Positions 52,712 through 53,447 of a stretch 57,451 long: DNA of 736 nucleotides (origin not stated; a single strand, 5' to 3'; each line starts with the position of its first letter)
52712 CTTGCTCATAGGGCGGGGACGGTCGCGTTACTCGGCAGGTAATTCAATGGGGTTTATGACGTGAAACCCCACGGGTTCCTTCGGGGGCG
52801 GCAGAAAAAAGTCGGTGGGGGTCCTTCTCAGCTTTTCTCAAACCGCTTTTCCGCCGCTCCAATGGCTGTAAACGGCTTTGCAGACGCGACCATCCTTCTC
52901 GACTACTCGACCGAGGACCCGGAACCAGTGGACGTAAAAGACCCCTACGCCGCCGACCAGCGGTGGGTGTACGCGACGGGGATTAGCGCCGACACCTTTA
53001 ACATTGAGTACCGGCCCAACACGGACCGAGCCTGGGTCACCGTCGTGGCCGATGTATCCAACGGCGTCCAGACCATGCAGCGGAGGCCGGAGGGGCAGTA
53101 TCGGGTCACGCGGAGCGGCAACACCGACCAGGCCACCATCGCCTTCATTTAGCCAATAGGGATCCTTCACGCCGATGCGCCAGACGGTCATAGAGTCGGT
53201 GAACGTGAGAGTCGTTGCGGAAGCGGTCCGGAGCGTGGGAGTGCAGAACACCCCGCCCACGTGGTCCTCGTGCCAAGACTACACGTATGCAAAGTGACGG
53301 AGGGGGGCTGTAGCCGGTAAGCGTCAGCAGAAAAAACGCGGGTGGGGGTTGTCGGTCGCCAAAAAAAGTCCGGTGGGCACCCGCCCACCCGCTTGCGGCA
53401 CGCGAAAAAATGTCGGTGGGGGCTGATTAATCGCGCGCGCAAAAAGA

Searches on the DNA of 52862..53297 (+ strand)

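Call 85: search_dna_similar(query=window:52862-53297:+, collection=phages, mode=distant, max_evalue=0.01)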
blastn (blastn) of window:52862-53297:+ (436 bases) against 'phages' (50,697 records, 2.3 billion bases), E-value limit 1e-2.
No match.
